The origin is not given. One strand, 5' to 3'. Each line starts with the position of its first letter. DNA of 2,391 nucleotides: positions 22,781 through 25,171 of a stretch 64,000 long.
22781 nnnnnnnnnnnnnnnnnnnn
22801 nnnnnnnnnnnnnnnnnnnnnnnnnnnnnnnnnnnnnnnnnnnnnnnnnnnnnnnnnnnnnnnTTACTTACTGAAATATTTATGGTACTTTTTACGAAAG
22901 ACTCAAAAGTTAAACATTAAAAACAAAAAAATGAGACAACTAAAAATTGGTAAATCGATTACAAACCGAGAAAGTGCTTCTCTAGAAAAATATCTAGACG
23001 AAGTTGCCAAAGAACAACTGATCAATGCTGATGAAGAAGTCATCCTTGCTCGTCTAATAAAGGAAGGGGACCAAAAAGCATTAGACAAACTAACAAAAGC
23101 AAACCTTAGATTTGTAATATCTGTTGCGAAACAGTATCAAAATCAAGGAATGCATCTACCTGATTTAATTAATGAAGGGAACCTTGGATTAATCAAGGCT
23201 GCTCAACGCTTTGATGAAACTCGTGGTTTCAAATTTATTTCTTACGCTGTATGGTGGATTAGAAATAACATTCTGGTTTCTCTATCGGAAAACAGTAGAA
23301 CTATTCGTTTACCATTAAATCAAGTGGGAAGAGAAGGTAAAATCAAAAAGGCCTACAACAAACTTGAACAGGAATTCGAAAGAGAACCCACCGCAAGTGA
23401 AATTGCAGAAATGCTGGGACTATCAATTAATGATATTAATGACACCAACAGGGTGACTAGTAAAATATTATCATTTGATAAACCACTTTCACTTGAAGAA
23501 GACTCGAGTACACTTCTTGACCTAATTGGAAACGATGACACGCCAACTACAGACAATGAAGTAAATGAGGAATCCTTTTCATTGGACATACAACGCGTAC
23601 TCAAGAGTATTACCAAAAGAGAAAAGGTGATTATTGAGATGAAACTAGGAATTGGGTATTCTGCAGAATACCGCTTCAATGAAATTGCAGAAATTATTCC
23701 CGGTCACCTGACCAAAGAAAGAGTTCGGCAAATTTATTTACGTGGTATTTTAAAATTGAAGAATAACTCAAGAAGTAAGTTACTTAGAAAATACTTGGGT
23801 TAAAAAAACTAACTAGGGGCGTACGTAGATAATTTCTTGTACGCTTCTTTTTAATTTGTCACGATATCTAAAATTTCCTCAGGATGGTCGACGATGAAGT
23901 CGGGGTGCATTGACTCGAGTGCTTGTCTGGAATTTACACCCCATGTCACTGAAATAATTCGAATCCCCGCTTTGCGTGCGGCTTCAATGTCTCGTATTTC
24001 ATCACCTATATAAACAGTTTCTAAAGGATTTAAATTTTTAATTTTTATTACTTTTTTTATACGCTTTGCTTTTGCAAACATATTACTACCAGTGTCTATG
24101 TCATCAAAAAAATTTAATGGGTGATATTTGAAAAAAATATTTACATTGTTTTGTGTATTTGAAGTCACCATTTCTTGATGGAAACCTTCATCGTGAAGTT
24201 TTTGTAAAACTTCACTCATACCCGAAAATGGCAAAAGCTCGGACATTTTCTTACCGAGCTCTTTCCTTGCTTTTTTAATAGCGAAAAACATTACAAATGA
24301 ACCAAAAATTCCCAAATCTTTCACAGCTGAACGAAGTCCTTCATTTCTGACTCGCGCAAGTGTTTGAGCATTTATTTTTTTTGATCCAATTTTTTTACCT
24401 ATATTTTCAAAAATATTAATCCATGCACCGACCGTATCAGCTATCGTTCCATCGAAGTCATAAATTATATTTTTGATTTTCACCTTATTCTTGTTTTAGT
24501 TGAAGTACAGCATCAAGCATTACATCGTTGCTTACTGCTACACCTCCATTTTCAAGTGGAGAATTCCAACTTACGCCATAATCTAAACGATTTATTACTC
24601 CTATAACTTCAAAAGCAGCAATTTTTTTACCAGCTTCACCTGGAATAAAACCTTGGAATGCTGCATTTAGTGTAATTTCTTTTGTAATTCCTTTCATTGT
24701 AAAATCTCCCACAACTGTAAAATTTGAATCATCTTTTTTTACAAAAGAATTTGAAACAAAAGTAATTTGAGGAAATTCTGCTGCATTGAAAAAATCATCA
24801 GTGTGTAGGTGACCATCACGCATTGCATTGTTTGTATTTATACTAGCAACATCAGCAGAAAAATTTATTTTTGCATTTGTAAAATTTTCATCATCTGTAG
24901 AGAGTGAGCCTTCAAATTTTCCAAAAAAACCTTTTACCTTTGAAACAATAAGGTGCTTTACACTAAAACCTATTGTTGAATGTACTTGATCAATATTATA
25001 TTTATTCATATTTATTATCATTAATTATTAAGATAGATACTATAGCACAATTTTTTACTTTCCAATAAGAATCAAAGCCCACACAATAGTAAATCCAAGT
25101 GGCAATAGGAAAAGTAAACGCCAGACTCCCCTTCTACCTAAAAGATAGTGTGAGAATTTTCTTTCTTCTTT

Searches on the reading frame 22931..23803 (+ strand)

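Call 39: search_protein_families(library=pfam, proteins=[window:22931-23803:+], max_evalue=0.001)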
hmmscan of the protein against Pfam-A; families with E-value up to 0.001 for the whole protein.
window:22931-23803:+ (290 aa): 4 families
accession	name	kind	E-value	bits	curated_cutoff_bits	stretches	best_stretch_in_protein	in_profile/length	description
PF04542.20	Sigma70_r2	-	3.7e-17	62.3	24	1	56-123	3-70/71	Sigma-70 region 2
PF04539.22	Sigma70_r3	-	1.6e-13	51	25.3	1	136-199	4-66/78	Sigma-70 region 3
PF00140.25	Sigma70_r1_2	-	1.3e-08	35.1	22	1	17-48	2-33/34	Sigma-70 factor, region 1.2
PF04545.22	Sigma70_r4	-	7.5e-07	29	24.1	0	224-277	2-49/50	Sigma-70, region 4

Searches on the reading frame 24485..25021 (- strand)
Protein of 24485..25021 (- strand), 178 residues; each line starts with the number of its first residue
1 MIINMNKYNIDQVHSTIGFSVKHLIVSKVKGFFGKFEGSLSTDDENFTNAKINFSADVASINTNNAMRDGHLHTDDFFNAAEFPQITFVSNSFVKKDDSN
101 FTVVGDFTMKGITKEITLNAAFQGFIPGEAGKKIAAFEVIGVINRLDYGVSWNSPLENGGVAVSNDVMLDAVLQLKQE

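Call 39: search_protein_families(library=pfam, proteins=[window:24485-25021:-], max_evalue=0.001)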
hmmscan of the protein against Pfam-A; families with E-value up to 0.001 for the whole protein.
window:24485-25021:- (178 aa): 1 family
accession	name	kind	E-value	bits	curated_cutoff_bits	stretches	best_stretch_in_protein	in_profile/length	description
PF04264.18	YceI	-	4.6e-45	154.1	23.7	1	8-174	1-149/150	YceI-like domain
